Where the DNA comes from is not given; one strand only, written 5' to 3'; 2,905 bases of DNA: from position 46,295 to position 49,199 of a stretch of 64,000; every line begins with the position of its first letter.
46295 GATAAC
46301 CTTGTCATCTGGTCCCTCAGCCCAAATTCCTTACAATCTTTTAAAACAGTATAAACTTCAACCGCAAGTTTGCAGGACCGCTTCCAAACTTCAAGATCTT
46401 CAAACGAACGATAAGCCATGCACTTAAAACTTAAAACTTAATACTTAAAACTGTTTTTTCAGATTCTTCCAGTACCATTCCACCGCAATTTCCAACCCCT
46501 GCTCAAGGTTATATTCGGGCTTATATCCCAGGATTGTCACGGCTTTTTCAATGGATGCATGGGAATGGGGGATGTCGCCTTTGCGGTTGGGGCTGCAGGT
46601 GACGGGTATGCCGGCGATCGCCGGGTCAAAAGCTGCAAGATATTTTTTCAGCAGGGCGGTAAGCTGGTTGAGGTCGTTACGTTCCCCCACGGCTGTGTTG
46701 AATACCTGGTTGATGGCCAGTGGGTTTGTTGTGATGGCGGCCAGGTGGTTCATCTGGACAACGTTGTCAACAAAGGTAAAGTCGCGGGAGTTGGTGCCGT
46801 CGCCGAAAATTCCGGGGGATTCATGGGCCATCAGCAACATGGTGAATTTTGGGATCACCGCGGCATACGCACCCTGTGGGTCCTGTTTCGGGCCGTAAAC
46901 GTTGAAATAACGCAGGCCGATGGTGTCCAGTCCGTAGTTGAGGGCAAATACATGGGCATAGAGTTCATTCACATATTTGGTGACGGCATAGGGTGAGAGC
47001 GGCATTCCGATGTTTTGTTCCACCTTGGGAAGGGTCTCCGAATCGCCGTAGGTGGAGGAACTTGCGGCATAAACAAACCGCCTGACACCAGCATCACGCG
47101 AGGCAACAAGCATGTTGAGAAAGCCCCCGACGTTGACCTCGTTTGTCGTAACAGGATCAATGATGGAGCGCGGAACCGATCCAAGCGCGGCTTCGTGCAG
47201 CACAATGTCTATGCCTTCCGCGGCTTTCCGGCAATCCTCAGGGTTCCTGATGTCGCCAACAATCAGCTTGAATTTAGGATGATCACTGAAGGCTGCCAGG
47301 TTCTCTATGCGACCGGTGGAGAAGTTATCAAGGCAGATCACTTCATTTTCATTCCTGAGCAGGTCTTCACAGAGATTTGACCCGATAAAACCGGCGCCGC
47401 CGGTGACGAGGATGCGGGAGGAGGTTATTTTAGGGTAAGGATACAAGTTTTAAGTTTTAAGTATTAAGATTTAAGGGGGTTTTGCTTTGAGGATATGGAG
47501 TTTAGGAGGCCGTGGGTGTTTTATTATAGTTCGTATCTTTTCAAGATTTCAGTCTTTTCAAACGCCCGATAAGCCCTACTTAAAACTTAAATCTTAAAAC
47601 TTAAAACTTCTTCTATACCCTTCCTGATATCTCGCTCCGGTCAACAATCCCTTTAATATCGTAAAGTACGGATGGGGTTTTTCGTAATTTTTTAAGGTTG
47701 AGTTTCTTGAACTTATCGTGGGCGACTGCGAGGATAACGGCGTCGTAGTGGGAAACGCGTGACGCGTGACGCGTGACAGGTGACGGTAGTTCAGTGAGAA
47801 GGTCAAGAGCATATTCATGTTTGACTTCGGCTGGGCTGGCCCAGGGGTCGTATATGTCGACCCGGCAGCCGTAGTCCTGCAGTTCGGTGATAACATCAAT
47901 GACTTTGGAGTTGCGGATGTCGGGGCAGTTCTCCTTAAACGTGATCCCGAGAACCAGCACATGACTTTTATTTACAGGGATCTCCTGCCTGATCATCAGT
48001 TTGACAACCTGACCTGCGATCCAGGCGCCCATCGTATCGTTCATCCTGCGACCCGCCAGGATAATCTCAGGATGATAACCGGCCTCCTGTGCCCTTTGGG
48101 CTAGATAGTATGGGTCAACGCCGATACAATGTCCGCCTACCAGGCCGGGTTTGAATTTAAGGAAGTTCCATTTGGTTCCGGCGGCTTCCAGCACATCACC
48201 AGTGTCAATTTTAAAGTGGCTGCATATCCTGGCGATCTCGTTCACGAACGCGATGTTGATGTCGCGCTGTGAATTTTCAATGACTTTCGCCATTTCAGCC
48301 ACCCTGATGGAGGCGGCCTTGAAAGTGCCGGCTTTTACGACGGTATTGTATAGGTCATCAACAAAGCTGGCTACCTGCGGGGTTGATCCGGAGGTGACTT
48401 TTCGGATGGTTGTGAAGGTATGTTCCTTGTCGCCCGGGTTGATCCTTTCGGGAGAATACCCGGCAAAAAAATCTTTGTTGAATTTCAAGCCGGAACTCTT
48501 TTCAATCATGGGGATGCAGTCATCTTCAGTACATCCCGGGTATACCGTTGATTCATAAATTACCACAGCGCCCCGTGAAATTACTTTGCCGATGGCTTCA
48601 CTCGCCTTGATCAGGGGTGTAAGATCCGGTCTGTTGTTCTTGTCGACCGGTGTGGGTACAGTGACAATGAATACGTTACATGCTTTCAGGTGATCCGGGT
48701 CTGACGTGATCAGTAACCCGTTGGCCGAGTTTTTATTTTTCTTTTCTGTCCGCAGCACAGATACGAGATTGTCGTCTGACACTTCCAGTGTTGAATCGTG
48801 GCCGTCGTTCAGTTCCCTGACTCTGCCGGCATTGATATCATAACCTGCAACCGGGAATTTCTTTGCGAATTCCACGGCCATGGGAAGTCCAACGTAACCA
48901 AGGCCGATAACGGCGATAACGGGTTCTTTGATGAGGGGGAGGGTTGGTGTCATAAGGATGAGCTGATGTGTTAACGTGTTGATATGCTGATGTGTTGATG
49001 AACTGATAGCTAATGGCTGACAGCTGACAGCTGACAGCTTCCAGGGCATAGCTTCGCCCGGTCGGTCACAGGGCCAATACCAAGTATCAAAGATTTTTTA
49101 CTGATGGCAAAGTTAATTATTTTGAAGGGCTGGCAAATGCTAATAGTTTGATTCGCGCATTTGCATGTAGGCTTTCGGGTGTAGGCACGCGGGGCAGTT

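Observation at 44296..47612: Every gene junction of the tviB-tviC-fnlA-fnlB operon holds a hairpin-bounded single-gene cassette or its decayed shell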

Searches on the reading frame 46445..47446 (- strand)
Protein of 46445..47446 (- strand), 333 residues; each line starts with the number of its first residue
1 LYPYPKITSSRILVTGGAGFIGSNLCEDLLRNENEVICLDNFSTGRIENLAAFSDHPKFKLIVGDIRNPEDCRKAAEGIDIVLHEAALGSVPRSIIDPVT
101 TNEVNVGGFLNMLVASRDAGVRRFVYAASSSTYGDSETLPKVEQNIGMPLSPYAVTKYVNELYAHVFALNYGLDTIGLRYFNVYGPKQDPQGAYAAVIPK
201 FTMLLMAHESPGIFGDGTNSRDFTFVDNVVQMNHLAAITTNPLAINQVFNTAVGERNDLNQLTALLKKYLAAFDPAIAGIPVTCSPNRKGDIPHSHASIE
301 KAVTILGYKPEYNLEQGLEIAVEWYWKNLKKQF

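Call 4: search_protein_families(library=pfam, proteins=[window:46445-47446:-])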
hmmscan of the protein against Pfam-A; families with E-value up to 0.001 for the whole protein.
window:46445-47446:- (333 aa): 8 families
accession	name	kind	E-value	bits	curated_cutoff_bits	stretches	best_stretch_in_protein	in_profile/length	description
PF01370.27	Epimerase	-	8.7e-55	186.2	20.9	1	12-250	1-238/240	NAD dependent epimerase/dehydratase family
PF16363.11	GDP_Man_Dehyd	-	6.3e-49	167.7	27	1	13-319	1-330/332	GDP-mannose 4,6 dehydratase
PF01073.25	3Beta_HSD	-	3.1e-23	82.7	22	1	13-237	1-229/280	3-beta hydroxysteroid dehydrogenase/isomerase family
PF02719.21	Polysacc_synt_2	-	9.7e-15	55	20.2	1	12-127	1-126/293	Polysaccharide biosynthesis protein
PF13460.12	NAD_binding_10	-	8.7e-10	39.2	27.2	1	16-142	1-112/184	NAD(P)H-binding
PF07993.18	NAD_binding_4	-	1.2e-08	34.9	20.1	1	14-231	1-256/258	Male sterility protein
PF04321.23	RmlD_sub_bind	-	6.5e-05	22.6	27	1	11-162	2-134/287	RmlD substrate binding domain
PF00106.31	adh_short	-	0.00018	21.5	26.6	1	12-79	3-71/195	short chain dehydrogenase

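Call 5: search_protein_families(library=ncbifam, proteins=[window:46445-47446:-])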
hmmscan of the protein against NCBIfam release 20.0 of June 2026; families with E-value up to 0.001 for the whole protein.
window:46445-47446:- (333 aa): 31 families (the best 25 are shown)
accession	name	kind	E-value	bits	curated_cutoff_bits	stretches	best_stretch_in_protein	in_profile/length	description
NF011728.1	PRK15181.1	equivalog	1.1e-102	343.6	760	1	9-326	15-338/348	Vi polysaccharide biosynthesis UDP-N-acetylglucosaminuronic acid C-4 epimerase TviC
TIGR01179.1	galE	equivalog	3.4e-46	157.6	262.3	1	11-329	1-329/332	UDP-glucose 4-epimerase GalE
TIGR04180.1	EDH_00030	hypoth_equivalog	6.8e-41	140.3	475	1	12-271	1-257/297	NAD-dependent 4,6-dehydratase LegB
TIGR02197.1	heptose_epim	equivalog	1e-40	139.9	274.6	1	12-327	1-315/316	ADP-glyceromanno-heptose 6-epimerase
TIGR01181.1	dTDP_gluc_dehyt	equivalog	9.3e-40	136.6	365.1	1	11-329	1-315/321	dTDP-glucose 4,6-dehydratase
NF007956.0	PRK10675.1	subfamily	2e-31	109.3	394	1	11-327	2-329/338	UDP-glucose 4-epimerase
NF008360.0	PRK11150.1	equivalog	3.4e-21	75.7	452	1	12-262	2-246/310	ADP-glyceromanno-heptose 6-epimerase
NF042422.1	oxyalk_red_OleD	equivalog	2.3e-20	73.2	580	1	11-239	2-216/329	2-alkyl-3-oxoalkanoate reductase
NF007490.0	PRK10084.1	subfamily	7.6e-20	71.2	649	1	11-329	2-338/361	dTDP-glucose 4,6-dehydratase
NF007582.0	PRK10217.1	equivalog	8.1e-18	64.6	698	1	11-328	3-334/355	dTDP-glucose 4,6-dehydratase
TIGR03466.1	HpnA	hypoth_equivalog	6.8e-17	61.3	367.65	1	11-164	2-152/327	hopanoid-associated sugar epimerase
NF008872.0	PRK11908.1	equivalog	1.1e-14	54.3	294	1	11-330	3-340/349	bifunctional UDP-4-keto-pentose/UDP-xylose synthase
TIGR02622.1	CDP_4_6_dhtase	equivalog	2.1e-14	53.4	278.45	1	10-167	5-168/352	CDP-glucose 4,6-dehydratase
TIGR03589.1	PseB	equivalog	4.6e-14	52.1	407.75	1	9-125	4-121/324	UDP-N-acetylglucosamine 4,6-dehydratase (inverting)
NF042423.1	oxyalk_red_Shew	equivalog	4.2e-13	49.1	580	1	9-191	8-181/331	2-alkyl-3-oxoalkanoate reductase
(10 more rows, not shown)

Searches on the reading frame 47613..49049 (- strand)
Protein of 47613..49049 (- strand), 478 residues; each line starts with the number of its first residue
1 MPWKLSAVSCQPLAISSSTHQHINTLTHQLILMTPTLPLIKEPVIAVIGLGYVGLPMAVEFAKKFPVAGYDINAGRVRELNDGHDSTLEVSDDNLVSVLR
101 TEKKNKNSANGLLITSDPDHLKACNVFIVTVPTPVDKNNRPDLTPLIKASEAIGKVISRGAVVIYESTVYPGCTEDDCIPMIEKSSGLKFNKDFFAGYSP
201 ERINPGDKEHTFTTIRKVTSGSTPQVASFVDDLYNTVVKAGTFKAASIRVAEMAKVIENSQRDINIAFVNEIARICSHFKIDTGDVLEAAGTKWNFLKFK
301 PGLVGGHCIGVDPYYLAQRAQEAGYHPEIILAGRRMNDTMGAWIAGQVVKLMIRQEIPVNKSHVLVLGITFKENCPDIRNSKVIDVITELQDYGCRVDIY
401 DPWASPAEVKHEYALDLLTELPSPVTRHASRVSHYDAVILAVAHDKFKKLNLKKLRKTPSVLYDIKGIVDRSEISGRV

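Call 4: search_protein_families(library=pfam, proteins=[window:47613-49049:-])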
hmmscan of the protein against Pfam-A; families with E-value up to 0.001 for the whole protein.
window:47613-49049:- (478 aa): 3 families
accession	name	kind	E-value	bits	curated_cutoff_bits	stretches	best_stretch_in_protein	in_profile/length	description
PF03721.20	UDPG_MGDP_dh_N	-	2.1e-32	112.6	27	1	45-227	3-180/187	UDP-glucose/GDP-mannose dehydrogenase family, NAD binding domain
PF00984.24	UDPG_MGDP_dh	-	1.5e-26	92.7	25.4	1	250-338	2-93/94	UDP-glucose/GDP-mannose dehydrogenase family, central domain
PF03720.21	UDPG_MGDP_dh_C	-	6.5e-26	91.1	30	1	365-471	1-103/103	UDP-glucose/GDP-mannose dehydrogenase family, UDP binding domain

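Call 5: search_protein_families(library=ncbifam, proteins=[window:47613-49049:-])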
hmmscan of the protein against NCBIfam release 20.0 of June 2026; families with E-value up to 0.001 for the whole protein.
window:47613-49049:- (478 aa): 7 families
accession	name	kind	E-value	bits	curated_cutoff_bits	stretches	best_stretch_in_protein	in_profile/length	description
NF011729.0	PRK15182.1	equivalog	5e-163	542.8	592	1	40-469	4-416/425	Vi polysaccharide biosynthesis UDP-N-acetylglucosamine C-6 dehydrogenase TviB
TIGR03026.1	NDP-sugDHase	subfamily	4.8e-120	401.1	189.8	1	45-458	3-405/413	nucleotide sugar dehydrogenase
NF040825.1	UDPMaNacDH_Arch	equivalog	1.3e-67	228.5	750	1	45-470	3-402/418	UDP-N-acetyl-D-mannosamine dehydrogenase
NF008286.0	PRK11064.1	equivalog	6.1e-59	199.7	459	1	44-469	5-419/420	UDP-N-acetyl-D-mannosamine dehydrogenase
NF041297.1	UDPGDh_AglM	equivalog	6.6e-47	160.4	670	1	45-470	3-418/429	UDP-glucose 6-dehydrogenase AglM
NF047673.2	TeichurnBiosyTuaD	equivalog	1.7e-33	116.4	700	1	45-457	4-400/439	UDP-glucose 6-dehydrogenase TuaD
NF011631.0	PRK15057.1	equivalog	0.00014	21.1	757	1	45-402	3-337/388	UDP-glucose 6-dehydrogenase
